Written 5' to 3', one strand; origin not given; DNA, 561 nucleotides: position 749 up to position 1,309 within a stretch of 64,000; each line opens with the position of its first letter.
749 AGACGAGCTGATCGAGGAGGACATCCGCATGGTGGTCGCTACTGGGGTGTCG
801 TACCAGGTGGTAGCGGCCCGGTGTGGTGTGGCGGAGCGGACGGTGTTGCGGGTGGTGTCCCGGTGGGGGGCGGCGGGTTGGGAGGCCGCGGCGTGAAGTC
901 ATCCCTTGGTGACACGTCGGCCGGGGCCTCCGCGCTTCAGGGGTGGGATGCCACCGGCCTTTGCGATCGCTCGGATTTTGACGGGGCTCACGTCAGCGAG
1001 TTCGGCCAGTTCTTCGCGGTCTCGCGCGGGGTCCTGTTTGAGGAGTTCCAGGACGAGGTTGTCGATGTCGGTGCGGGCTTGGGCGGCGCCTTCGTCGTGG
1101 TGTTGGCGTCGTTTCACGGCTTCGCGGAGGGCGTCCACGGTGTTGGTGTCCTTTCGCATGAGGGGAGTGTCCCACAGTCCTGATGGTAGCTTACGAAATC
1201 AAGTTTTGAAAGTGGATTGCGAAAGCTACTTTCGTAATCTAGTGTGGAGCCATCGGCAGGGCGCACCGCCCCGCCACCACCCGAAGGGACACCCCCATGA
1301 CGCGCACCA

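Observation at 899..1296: Candidate genetic switch: divergent HTH regulator and early operon separated by an AT-rich region with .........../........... operator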

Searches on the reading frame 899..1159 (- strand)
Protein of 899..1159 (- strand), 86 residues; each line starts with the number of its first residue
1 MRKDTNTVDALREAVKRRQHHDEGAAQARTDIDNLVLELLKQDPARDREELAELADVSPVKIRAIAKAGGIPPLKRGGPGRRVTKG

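Call 4: search_protein_families(library=pfam, proteins=[window:899-1159:-], max_evalue=0.1)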
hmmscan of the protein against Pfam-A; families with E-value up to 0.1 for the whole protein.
window:899-1159:- (86 aa): 3 families
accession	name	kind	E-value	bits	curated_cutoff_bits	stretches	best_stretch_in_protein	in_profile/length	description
PF12728.13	HTH_17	-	0.00032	21.3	27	1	49-84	5-39/51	Helix-turn-helix domain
PF00376.29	MerR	-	0.00045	20.4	28.2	1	50-83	4-37/38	MerR family regulatory protein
PF00633.29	HHH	-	0.023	15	24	1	42-67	4-29/30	Helix-hairpin-helix motif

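Call 12: find_homologous_proteins(query=window:899-1159:-, max_evalue=0.01)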
Query window:899-1159:- (86 aa): 10 proteins with E <= 0.01 among 24 candidates.
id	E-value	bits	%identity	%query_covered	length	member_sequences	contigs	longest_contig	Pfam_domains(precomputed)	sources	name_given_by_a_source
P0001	2.9e-47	176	100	100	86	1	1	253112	-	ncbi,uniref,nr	ncbi:hypothetical protein [Nocardiopsis sp. FR26]|uniref:MerR family transcriptional regulator n=1 T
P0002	5.4e-39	150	84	100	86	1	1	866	-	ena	-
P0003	8.0e-36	139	84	100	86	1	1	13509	PF12728.14,PF00376.30,PF13412.13,PF13404.13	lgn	-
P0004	3.1e-35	138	81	100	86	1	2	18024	PF12728.14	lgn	-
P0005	2.1e-34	135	80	99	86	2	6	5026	PF12728.14,PF00376.30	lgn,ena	-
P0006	2.7e-33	131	76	100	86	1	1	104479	-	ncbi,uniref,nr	ncbi:winged helix-turn-helix transcriptional regulator [Nocardiopsis sp. CT-R113]|uniref:Winged heli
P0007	6.5e-33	130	78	100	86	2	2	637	PF12728.14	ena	-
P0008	2.0e-31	125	77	100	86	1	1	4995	PF12728.14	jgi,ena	-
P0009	1.0e-30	123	78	100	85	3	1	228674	PF12728.14,PF13412.13,PF13404.13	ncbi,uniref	ncbi:winged helix-turn-helix transcriptional regulator [Nocardiopsis sp. NPDC006198]|uniref:winged h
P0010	1.4e-27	113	69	94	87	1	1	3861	PF12728.14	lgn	-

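Call 13: search_dna_similar(query=window:899-1159:-, collection=phages, mode=protein, max_evalue=0.01, max_rows=30)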
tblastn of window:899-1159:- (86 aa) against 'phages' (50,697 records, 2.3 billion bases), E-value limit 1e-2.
No match.

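Call 14: find_encoding_contigs(protein=P0006, flank=6000, max_places=3)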
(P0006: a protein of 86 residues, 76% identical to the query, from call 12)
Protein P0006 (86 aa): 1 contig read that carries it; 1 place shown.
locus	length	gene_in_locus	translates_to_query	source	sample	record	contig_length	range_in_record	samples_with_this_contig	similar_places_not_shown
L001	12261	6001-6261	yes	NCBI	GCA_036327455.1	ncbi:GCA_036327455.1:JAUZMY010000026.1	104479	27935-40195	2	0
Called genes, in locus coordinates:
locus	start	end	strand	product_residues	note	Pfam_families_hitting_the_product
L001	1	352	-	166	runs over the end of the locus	PF00436:SSB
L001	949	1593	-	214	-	PF01381:HTH_3 (faint), PF02796:HTH_7 (faint), PF13560:HTH_31 (faint)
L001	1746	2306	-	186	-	PF02467:Whib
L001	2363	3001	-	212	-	-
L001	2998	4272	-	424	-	-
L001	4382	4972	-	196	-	-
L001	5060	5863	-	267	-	-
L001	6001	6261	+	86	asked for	-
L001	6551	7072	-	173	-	-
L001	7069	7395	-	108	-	-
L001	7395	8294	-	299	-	PF13671:AAA_33, PF25109:HAD_PNKP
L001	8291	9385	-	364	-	PF09511:RNA_lig_T4_1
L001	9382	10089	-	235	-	PF10127:RlaP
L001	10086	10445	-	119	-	-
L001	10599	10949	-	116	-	-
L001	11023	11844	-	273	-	-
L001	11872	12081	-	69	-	-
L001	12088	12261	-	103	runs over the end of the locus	-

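Call 15: find_encoding_contigs(protein=P0009, flank=6000, max_places=3)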
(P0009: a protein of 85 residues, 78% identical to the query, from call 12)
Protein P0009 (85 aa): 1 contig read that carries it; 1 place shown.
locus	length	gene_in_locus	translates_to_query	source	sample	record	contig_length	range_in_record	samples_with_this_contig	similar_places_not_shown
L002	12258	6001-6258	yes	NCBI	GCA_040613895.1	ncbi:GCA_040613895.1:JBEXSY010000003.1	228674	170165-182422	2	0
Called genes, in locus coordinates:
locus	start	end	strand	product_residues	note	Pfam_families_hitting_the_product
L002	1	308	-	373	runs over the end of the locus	PF00145:DNA_methylase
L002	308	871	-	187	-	PF02467:Whib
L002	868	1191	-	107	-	-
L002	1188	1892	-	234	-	-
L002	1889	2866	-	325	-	-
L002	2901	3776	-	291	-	PF01541:GIY-YIG (weak)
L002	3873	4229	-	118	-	-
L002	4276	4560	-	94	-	-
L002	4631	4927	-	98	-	-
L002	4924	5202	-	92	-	-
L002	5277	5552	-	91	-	-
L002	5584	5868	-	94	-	-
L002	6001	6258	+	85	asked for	PF13404:HTH_AsnC-type (weak), PF13412:HTH_24 (weak), PF12728:HTH_17 (weak)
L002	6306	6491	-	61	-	-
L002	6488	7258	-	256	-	PF01555:N6_N4_Mtase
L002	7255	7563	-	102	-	-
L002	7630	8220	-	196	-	-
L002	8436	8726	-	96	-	PF02467:Whib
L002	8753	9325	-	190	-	-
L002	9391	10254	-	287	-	-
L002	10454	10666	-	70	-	-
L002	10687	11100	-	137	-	PF14216:DUF4326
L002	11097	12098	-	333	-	PF03837:RecT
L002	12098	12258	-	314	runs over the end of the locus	PF09588:YqaJ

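Call 16: find_encoding_contigs(protein=P0003, flank=6000, max_places=3)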
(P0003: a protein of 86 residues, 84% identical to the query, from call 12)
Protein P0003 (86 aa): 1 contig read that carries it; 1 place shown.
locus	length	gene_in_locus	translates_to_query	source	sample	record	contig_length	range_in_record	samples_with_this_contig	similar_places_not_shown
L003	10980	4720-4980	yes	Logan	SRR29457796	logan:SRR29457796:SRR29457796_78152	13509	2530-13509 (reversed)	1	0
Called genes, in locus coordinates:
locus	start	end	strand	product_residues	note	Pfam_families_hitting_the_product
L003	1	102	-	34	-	?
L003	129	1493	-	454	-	PF00772:DnaB, PF03796:DnaB_C, PF06745:ATPase (weak), PF13481:AAA_25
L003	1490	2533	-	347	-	-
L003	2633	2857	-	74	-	-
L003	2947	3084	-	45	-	-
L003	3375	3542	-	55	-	-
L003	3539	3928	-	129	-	-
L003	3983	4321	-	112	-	-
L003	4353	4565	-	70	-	-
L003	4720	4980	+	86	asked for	PF13404:HTH_AsnC-type (weak), PF13412:HTH_24 (weak), PF00376:MerR (weak), PF12728:HTH_17 (weak)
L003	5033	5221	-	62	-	-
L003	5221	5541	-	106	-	-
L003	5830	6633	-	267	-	-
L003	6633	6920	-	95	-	PF02467:Whib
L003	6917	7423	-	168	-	PF05866:RusA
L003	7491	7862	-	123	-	-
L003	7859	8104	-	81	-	-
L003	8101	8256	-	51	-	-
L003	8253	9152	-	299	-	-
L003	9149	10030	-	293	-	PF12705:PDDEXK_1, PF12684:DUF3799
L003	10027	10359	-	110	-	-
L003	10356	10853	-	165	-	-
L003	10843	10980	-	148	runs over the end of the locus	-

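Call 17: find_encoding_contigs(protein=P0004, flank=6000, max_places=3)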
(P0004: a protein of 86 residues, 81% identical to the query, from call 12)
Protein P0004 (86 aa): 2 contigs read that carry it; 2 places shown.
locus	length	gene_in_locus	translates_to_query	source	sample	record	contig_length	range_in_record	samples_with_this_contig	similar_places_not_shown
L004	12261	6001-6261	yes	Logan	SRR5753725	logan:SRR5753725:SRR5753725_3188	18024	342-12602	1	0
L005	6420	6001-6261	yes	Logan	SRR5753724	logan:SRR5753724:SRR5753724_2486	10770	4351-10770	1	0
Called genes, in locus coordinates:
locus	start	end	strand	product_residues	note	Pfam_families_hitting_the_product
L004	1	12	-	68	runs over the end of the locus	-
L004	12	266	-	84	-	-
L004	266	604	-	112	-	-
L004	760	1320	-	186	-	-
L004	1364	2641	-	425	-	PF00772:DnaB, PF13481:AAA_25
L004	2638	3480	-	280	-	-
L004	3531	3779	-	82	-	-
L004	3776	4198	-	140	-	-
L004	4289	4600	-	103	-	PF28055:VVA0879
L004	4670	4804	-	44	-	-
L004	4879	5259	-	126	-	-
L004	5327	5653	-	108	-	-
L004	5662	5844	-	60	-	-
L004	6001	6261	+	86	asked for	PF12728:HTH_17 (faint)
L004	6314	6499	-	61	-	-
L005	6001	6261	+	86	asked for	PF12728:HTH_17 (faint)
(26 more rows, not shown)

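Call 18: find_encoding_contigs(protein=P0005, flank=3000, max_places=6)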
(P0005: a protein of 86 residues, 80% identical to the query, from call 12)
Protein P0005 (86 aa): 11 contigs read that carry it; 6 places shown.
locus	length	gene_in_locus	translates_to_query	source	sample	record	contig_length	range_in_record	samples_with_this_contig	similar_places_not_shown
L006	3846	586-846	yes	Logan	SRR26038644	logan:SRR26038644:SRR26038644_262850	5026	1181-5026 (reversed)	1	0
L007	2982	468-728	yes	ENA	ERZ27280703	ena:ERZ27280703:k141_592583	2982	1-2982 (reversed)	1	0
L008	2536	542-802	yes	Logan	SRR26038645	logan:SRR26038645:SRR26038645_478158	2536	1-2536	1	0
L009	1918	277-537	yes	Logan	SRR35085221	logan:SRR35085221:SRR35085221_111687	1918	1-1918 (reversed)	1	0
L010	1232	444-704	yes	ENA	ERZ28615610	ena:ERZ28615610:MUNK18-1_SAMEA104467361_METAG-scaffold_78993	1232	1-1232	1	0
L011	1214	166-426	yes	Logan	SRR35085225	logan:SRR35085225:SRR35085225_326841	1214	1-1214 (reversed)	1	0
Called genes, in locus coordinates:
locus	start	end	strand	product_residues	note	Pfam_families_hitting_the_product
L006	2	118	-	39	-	?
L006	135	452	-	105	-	-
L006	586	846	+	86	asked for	PF00376:MerR (faint), PF12728:HTH_17 (weak)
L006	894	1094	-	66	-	-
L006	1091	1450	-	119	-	-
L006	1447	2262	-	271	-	-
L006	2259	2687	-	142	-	-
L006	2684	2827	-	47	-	-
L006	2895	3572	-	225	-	PF02467:Whib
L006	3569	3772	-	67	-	-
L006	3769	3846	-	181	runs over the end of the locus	-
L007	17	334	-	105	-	-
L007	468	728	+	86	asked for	PF00376:MerR (faint), PF12728:HTH_17 (weak)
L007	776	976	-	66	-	-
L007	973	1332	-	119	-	-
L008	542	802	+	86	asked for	PF00376:MerR (faint), PF12728:HTH_17 (weak)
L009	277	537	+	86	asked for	PF00376:MerR (faint), PF12728:HTH_17 (weak)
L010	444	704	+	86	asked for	PF00376:MerR (faint), PF12728:HTH_17 (weak)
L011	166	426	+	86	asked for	PF00376:MerR (faint), PF12728:HTH_17 (weak)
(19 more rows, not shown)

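Call 19: find_encoding_contigs(protein=P0008, flank=3000, max_places=3)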
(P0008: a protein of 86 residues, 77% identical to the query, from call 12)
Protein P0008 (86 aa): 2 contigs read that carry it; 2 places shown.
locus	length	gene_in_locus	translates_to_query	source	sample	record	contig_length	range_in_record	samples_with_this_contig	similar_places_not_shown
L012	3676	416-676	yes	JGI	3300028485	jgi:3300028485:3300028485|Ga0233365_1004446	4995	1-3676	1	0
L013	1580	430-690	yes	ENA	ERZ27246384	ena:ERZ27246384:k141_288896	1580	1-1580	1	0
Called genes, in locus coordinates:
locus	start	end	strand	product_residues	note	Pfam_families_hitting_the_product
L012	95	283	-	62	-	-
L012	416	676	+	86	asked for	PF12728:HTH_17 (faint)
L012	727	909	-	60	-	-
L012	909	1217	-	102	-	-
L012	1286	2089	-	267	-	-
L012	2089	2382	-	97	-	PF02467:Whib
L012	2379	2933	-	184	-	-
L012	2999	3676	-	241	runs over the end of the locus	-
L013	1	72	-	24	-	?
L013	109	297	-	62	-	-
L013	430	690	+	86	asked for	PF12728:HTH_17 (faint)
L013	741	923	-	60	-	-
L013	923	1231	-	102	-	-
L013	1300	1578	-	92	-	?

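Call 20: find_encoding_contigs(protein=P0010, flank=3000, max_places=3)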
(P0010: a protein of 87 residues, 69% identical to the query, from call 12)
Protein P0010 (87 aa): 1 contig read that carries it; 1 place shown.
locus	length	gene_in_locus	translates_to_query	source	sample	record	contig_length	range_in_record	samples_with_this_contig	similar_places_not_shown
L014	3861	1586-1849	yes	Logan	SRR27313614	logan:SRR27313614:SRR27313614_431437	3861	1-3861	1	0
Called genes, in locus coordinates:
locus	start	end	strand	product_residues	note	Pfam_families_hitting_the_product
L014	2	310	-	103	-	?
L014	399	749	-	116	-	-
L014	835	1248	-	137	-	-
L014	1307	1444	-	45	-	-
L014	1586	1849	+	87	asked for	PF12728:HTH_17 (weak)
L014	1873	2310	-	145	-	-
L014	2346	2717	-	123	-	-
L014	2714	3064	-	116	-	-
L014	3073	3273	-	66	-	-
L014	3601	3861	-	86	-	?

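Call 21: find_encoding_contigs(protein=P0002, flank=1000, max_places=3)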
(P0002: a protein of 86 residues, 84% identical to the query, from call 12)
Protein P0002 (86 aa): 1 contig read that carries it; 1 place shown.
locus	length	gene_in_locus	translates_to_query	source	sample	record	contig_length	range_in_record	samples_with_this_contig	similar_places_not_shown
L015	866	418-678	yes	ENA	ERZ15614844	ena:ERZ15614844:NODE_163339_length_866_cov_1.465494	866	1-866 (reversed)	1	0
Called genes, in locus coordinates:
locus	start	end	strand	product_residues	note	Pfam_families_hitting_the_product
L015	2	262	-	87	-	?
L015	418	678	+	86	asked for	-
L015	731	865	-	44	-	?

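Call 22: find_encoding_contigs(protein=P0007, flank=1000, max_places=3)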
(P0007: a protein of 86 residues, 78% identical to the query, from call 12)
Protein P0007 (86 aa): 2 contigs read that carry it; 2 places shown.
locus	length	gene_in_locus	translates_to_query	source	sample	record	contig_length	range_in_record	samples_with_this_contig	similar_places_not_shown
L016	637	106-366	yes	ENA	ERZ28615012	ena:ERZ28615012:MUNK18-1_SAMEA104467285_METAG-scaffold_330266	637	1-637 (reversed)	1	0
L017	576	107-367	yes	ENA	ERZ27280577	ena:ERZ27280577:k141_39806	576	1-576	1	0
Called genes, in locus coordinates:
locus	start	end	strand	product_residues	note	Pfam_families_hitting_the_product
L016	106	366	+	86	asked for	PF12728:HTH_17 (weak)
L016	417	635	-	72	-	?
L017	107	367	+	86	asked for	PF12728:HTH_17 (weak)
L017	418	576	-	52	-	?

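Call 27: find_related_loci(query=A2, collection=genome_contigs, flank=6000)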
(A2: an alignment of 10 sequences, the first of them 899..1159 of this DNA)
Query A2 (86 aa) in genome_contigs; peptide patterns used: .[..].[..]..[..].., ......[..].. (x = any residue, [..] = any of these).
159 stretches matched a pattern; 1 encode a relative of the query (tblastn E <= 1e-3); 1 distinct loci.
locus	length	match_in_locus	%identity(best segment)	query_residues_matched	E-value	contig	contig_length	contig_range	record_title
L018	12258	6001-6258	76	1-86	4e-40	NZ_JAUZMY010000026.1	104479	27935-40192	Nocardiopsis codii strain CT-R113 NODE_26_length_104479_cov_88.371857, whole genome shotgun sequence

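Call 28: find_related_loci(query=A2, collection=viral_contigs, flank=6000)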
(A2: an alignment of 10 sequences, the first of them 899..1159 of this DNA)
Query A2 (86 aa) in viral_contigs; peptide patterns used: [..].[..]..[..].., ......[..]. (x = any residue, [..] = any of these).
118 stretches matched a pattern, but none encodes a relative of the query by tblastn (E <= 1e-3).

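Call 29: find_related_loci(query=A2, collection=metagenome_contigs, flank=3000)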
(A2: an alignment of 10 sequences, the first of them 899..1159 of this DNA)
Query A2 (86 aa) in metagenome_contigs; peptide patterns used: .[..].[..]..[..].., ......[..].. (x = any residue, [..] = any of these).
226 stretches matched a pattern; 1 encode a relative of the query (tblastn E <= 1e-3); 1 distinct loci.
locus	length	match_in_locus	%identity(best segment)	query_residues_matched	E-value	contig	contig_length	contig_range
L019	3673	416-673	77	1-86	6e-39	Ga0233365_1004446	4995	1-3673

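Call 30: find_homologous_proteins(query=A2, max_evalue=0.001)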
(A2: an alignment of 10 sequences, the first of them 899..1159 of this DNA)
Query A2 (10 sequences) (86 aa, profile of the alignment): 12 proteins with E <= 0.001 among 8000 candidates.
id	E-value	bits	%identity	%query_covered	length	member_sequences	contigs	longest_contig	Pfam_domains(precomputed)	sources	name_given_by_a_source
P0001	4.5e-45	170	100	100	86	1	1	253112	-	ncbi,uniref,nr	ncbi:hypothetical protein [Nocardiopsis sp. FR26]|uniref:MerR family transcriptional regulator n=1 T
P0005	1.4e-44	168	80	99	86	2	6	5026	PF12728.14,PF00376.30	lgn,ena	-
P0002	1.6e-44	168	84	100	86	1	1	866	-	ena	-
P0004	1.9e-44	168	81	100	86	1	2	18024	PF12728.14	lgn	-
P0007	3.0e-44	167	78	100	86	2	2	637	PF12728.14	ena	-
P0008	5.4e-44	166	77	100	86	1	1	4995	PF12728.14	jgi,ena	-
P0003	8.2e-44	166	84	100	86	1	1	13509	PF12728.14,PF00376.30,PF13412.13,PF13404.13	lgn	-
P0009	9.3e-43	162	78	100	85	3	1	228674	PF12728.14,PF13412.13,PF13404.13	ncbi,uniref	ncbi:winged helix-turn-helix transcriptional regulator [Nocardiopsis sp. NPDC006198]|uniref:winged h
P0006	4.2e-42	160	76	100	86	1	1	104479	-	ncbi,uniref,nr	ncbi:winged helix-turn-helix transcriptional regulator [Nocardiopsis sp. CT-R113]|uniref:Winged heli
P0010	8.1e-38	147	69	94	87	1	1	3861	PF12728.14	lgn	-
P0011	9.2e-35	137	73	85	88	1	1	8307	PF12728.14,PF13412.13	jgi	jgi:hypothetical protein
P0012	7.7e-23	98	47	92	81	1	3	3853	-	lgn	-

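Call 31: find_encoding_contigs(protein=P0011, flank=4000, max_places=3)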
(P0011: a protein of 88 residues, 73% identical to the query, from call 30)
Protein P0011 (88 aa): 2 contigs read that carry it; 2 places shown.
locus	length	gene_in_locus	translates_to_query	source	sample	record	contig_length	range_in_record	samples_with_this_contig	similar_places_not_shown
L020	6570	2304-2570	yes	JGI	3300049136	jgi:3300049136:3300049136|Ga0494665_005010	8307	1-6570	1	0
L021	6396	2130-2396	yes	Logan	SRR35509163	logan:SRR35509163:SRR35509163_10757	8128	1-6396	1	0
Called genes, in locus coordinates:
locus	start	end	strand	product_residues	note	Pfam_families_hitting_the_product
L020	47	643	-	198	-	-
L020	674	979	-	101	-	-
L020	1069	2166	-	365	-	-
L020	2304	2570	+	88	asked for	PF13412:HTH_24 (weak), PF12728:HTH_17 (weak)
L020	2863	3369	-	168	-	-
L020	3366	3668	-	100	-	-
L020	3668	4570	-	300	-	PF13671:AAA_33, PF25109:HAD_PNKP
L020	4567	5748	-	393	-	PF09511:RNA_lig_T4_1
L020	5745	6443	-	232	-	PF10127:RlaP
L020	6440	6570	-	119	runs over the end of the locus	-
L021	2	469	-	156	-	?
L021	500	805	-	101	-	-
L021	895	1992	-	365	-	-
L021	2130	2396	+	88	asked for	PF13412:HTH_24 (weak), PF12728:HTH_17 (weak)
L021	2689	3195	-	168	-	-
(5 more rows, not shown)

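Call 32: find_encoding_contigs(protein=P0012, flank=4000, max_places=3)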
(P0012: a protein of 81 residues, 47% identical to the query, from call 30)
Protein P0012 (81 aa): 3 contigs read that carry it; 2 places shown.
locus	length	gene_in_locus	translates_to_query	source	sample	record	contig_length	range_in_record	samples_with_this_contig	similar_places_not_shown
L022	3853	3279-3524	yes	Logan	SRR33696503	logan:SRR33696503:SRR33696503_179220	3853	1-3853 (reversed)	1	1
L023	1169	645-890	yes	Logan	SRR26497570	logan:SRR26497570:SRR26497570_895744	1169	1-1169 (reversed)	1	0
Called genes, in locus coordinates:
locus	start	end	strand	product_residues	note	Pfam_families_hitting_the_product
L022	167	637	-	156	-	PF02467:Whib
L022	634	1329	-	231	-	PF01695:IstB_IS21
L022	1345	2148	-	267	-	-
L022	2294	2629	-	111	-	-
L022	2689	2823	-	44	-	-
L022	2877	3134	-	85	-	-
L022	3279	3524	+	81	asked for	-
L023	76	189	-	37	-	-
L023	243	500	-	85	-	-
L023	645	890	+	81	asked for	-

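Call 41: search_protein_representatives(alignment_id=A2)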
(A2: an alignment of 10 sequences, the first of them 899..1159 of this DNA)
Query: 10 sequences, 86 profile positions. Proteins with E-value up to 0.001 (for the whole library): 69; up to 1e-10: 26; up to 1e-30: 1. The best 69 are listed.
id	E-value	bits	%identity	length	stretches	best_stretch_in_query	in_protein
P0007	9.6e-45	167.1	-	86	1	1-86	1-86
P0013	1.5e-22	95.9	-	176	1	9-73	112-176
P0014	2.1e-22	95.5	-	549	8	28-64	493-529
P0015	2.6e-20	88.8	-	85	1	1-85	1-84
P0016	6.0e-20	87.6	-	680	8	30-72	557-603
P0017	1.9e-19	86.0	-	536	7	19-63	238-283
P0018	9.3e-18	80.6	-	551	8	20-64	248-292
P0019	6.6e-16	74.6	-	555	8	24-66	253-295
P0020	1.6e-15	73.4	-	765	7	26-71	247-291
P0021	1.6e-14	70.2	-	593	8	32-63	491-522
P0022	1.5e-13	67.1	-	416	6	26-62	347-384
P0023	2.0e-13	66.7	-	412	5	21-64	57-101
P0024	2.5e-13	66.3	-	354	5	30-62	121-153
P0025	5.3e-13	65.3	-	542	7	28-62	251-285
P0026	6.4e-13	65.1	-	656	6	28-64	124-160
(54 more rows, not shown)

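Call 45: predict_structure(alignment_id=A3)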
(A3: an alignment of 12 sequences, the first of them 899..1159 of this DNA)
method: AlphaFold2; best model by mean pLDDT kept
length: 86 residues; sequences in the alignment: 12
mean_pLDDT: 82.3   pTM: 0.62
mean pLDDT of the five models: 82.3, 80.6, 80.5, 77.1, 76.9
residues with pLDDT >= 90: 27; 70-90: 43; 50-70: 14; < 50: 2
segments of 3 or more residues with pLDDT < 50: none
pLDDT, mean of each block of 10 residues (from residue 1): 72 88 88 92 87 90 90 69 50
secondary structure, 60 per line:
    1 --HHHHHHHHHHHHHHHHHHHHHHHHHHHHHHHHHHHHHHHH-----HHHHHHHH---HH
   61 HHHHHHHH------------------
elements in order: H3-42 H48-55 H59-68
